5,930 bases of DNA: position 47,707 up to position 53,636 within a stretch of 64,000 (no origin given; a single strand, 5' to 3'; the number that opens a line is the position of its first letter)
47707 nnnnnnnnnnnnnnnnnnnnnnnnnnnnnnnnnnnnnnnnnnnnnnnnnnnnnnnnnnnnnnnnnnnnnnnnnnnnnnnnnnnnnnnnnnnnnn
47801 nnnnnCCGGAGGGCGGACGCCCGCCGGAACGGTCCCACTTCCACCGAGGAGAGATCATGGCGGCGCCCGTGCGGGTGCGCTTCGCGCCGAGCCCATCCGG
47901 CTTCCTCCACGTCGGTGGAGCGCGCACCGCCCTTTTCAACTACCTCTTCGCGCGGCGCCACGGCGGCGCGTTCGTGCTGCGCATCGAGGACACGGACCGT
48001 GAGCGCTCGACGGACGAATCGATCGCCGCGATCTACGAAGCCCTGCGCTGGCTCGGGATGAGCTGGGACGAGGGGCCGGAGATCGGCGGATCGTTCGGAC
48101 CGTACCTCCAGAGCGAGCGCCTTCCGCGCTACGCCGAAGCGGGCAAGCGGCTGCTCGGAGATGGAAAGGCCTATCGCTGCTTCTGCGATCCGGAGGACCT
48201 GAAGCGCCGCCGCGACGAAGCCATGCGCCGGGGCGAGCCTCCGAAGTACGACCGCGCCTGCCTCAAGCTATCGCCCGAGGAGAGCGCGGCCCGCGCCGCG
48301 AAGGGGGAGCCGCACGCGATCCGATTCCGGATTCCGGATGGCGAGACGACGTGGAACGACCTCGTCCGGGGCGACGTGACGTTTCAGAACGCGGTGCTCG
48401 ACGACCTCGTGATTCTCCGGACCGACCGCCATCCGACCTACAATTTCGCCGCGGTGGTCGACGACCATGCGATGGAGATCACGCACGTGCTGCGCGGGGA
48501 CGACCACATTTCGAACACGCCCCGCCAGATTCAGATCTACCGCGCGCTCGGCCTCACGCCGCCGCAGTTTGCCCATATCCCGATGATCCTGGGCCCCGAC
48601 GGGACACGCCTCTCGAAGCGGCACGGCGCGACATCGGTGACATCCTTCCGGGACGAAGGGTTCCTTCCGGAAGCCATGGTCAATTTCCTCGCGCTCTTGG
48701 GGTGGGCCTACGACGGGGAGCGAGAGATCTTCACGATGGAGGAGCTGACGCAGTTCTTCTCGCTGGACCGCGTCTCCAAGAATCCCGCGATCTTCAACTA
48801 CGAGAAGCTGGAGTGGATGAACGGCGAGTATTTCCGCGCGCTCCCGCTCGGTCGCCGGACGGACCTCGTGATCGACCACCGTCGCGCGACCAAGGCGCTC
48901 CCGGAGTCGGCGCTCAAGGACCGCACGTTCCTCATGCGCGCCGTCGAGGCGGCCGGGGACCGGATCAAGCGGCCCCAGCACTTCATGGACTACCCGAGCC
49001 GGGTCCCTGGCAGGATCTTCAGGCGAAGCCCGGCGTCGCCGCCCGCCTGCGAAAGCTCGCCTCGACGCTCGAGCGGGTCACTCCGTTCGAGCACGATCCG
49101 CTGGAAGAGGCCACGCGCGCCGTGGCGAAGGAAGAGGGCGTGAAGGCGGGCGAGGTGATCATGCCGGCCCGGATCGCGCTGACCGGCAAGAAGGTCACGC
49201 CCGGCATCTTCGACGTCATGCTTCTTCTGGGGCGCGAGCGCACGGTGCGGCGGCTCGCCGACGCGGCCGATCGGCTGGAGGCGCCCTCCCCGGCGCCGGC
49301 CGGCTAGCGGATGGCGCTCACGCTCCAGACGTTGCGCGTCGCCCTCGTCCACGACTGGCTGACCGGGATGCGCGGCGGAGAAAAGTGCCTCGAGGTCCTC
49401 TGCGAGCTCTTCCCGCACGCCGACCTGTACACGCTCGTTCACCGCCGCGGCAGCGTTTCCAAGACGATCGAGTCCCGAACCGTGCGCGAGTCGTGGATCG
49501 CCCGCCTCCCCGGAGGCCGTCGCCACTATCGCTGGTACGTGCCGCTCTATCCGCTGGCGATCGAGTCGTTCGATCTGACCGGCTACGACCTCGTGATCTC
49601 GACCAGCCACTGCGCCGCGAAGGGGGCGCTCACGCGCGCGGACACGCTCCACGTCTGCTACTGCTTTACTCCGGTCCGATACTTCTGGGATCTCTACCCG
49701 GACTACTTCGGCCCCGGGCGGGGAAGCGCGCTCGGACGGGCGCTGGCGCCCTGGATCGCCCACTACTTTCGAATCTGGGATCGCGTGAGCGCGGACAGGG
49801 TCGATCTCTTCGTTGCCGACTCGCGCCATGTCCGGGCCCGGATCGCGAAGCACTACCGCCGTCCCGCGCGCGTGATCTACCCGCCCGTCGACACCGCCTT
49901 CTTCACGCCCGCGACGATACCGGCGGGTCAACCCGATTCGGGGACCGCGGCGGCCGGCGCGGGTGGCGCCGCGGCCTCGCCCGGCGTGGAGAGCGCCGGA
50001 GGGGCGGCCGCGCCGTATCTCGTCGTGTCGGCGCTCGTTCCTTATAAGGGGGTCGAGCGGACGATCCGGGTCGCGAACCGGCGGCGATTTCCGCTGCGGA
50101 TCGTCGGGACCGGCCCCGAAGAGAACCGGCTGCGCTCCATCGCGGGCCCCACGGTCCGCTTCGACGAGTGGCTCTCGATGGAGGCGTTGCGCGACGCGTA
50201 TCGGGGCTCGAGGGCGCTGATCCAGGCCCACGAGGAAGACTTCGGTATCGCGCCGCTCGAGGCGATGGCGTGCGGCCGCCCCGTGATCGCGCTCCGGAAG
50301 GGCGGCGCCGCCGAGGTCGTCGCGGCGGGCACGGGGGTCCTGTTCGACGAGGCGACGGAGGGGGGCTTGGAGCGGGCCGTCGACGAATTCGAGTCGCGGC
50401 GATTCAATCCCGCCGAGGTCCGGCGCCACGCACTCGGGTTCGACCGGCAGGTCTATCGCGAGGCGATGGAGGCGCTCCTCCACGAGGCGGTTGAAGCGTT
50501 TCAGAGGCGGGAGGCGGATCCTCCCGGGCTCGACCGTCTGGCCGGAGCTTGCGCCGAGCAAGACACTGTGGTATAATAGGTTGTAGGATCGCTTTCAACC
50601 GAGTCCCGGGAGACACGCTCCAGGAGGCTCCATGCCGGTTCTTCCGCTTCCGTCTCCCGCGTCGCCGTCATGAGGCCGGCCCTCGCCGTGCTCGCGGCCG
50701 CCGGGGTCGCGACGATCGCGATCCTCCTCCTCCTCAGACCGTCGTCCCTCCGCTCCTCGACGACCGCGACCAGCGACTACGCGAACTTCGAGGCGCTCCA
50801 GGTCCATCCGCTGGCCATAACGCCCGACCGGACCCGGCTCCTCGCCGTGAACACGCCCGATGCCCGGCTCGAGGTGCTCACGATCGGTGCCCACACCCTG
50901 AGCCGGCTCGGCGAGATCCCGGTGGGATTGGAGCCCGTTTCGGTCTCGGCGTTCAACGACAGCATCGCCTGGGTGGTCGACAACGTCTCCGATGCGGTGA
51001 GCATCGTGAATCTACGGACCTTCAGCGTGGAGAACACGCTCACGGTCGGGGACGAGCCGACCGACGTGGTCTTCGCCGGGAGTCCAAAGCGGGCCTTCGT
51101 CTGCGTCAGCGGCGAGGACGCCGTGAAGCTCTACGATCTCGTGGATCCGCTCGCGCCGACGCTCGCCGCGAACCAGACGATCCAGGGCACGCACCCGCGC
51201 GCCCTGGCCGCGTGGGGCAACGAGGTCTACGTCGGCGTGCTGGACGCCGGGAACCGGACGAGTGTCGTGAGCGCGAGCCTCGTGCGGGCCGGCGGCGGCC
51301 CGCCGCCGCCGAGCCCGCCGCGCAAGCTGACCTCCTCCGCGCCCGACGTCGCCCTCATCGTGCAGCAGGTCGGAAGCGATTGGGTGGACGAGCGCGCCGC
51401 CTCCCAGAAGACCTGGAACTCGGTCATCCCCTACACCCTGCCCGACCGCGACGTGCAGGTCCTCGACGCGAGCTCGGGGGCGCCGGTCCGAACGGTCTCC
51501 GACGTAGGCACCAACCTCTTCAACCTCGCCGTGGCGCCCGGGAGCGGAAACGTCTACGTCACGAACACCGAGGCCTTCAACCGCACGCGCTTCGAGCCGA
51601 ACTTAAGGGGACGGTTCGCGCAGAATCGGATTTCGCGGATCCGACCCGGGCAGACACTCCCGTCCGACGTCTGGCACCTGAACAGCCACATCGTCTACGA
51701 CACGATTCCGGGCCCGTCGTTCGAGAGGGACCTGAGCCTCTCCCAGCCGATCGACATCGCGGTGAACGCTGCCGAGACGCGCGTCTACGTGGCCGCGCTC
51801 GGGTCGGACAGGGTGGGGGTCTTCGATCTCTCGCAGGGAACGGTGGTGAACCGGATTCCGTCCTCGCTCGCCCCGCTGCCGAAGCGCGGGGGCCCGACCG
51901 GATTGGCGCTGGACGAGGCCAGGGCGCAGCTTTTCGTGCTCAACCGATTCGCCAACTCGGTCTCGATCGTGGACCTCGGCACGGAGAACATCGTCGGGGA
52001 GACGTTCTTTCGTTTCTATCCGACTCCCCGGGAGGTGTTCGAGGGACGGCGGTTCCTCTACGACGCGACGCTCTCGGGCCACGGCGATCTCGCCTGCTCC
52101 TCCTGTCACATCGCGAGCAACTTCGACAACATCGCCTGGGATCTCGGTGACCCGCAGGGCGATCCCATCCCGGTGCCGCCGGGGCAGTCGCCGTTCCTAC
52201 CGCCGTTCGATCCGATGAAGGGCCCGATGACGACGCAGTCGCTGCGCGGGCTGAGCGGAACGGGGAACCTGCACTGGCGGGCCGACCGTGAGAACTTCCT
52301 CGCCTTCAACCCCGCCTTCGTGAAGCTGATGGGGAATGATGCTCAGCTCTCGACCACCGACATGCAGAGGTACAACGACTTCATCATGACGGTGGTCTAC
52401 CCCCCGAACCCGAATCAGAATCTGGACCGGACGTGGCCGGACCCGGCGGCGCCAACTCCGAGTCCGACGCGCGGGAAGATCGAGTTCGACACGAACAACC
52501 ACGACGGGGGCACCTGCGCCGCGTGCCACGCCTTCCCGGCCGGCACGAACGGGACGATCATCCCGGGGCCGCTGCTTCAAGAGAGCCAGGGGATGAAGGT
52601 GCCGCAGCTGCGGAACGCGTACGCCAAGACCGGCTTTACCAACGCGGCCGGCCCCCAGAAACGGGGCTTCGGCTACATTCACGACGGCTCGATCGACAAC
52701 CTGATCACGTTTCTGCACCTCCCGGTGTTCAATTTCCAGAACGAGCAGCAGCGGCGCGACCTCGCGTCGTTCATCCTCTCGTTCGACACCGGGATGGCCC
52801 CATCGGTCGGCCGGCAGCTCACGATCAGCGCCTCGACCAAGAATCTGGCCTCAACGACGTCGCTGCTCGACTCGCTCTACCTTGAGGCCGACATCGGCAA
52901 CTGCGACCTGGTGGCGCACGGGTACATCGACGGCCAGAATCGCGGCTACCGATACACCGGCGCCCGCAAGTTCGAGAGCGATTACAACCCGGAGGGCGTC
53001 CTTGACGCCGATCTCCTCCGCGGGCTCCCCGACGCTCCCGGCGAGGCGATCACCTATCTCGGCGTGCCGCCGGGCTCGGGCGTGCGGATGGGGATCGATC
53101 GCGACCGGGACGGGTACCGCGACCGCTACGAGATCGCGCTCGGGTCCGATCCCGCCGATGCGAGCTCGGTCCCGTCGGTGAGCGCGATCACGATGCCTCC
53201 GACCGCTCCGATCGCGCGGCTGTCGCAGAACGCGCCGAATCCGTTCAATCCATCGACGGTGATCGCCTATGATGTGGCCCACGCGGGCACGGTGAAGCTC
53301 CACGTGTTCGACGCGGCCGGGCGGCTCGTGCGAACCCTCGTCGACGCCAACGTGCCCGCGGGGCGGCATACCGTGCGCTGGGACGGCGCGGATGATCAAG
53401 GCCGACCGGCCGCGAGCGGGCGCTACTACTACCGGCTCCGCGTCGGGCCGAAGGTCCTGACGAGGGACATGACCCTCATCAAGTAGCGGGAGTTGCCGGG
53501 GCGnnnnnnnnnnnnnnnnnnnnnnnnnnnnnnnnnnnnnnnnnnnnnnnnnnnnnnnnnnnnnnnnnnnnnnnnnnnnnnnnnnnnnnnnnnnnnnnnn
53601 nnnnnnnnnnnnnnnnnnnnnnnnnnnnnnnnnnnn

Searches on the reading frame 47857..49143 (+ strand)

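Call 44: search_protein_families(library=ncbifam, proteins=[window:47857-49143:+], max_evalue=0.00001)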
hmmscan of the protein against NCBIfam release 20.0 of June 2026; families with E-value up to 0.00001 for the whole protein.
window:47857-49143:+ (428 aa): 10 families
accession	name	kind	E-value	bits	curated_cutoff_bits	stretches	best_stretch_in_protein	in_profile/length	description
TIGR00464.1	gltX_bact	equivalog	2.2e-148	495.1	289.95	1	5-372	2-359/470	glutamate--tRNA ligase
NF004315.1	PRK05710.1-4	equivalog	6e-73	245.6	250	1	8-275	2-271/274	tRNA glutamyl-Q(34) synthetase GluQRS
TIGR03838.1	queuosine_YadB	equivalog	2.1e-70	237.2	276.7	1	6-273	2-251/272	tRNA glutamyl-Q(34) synthetase GluQRS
NF004314.0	PRK05710.1-3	equivalog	2.1e-63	214.5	256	1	5-288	7-265/297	tRNA glutamyl-Q(34) synthetase GluQRS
NF004313.0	PRK05710.1-2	equivalog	2.9e-50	171.1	380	1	4-273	4-263/299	tRNA glutamyl-Q(34) synthetase GluQRS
NF003169.0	PRK04156.1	equivalog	3.8e-45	154.6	516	2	5-123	102-213/567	glutamate--tRNA ligase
TIGR00463.1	gltX_arch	equivalog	1.7e-39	135.8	401.75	1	5-241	94-319/560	glutamate--tRNA ligase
NF004312.0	PRK05710.1-1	equivalog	3.7e-39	134.9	453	1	8-263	17-248/306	tRNA glutamyl-Q(34) synthetase GluQRS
NF011291.0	PRK14703.1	equivalog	4.9e-21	74.7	681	1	5-134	32-154/769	glutamine--tRNA ligase/YqeY domain fusion protein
TIGR00440.1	glnS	equivalog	2.7e-16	59.5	425.8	1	5-133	1-122/524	glutamine--tRNA ligase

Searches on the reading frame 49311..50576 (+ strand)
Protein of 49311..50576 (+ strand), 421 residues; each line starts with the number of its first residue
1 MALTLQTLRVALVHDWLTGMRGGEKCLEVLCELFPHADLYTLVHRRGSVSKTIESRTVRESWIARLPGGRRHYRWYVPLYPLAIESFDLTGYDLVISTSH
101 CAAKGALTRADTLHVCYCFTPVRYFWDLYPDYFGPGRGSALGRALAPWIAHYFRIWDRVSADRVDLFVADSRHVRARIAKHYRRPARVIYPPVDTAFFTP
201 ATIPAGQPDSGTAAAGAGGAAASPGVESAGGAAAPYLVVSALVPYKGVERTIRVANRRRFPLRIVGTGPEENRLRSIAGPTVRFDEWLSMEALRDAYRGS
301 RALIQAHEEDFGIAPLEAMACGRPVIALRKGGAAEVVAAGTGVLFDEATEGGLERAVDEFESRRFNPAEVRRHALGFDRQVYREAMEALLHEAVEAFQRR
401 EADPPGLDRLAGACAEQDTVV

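Call 44: search_protein_families(library=ncbifam, proteins=[window:49311-50576:+], max_evalue=0.00001)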
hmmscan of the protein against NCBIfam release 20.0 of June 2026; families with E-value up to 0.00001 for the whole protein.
window:49311-50576:+ (421 aa): 6 families
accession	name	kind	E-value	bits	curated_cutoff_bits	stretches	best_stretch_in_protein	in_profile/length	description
NF053787.1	GlcN_PG_synth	equivalog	3.9e-10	39.1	480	1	284-373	246-334/361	N-acetylglucosaminyl phosphatidylglycerol synthase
TIGR03449.1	mycothiol_MshA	equivalog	8.1e-09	34.8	462.5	1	281-390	285-400/406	D-inositol-3-phosphate glycosyltransferase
TIGR03999.1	thiol_BshA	equivalog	9.3e-08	31.4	273.7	1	254-342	224-317/375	N-acetyl-alpha-D-glucosaminyl L-malate synthase BshA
TIGR02149.1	glgA_Coryne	subfamily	4.9e-07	29.2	302.4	1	292-349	276-335/391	glycogen synthase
NF041876.1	EPS_EpsE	equivalog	1.1e-06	28.1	400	1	290-360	286-358/389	exopolysaccharide biosynthesis GT4 family glycosyltransferase EpsE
TIGR04063.1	stp3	hypoth_equivalog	5.9e-06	25.4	442.05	0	313-379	309-376/397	TIGR04063 family PEP-CTERM/XrtA system glycosyltransferase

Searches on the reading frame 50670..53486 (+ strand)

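Call 44: search_protein_families(library=ncbifam, proteins=[window:50670-53486:+], max_evalue=0.00001)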
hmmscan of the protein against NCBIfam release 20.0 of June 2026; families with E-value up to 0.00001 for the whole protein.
window:50670-53486:+ (938 aa): 8 families
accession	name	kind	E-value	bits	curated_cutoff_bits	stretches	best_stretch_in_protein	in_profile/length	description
TIGR03866.1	PQQ_ABC_repeats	subfamily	5.3e-16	58.6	287.3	1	96-158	9-71/310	PQQ-dependent catabolism-associated beta-propeller protein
NF052340.1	hydrazine_beta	equivalog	1.4e-11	44.1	560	1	48-149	38-138/372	hydrazine synthase subunit beta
NF052342.1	hydrazine_BC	exception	6.2e-10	37.9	1250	1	48-150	44-145/690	hydrazine synthase subunit beta-gamma fusion subunit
TIGR02276.1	beta_rpt_yvtn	repeat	1.5e-08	34.4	27.85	0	102-135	8-41/42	beta-propeller repeat protein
NF009276.0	PRK12633.1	equivalog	5.6e-08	32.8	383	1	862-921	117-177/234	flagellar basal body rod modification protein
NF005176.1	PRK06655.1-1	equivalog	5.6e-07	29.7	230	1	871-921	95-145/197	flagellar hook assembly protein FlgD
NF052280.1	7_blade_YncE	equivalog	3.3e-06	26.1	400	0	361-441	219-291/338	7-bladed beta-propeller protein YncE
NF008258.1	PRK11028.1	equivalog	5.2e-06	25.8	370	0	357-438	126-207/330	6-phosphogluconolactonase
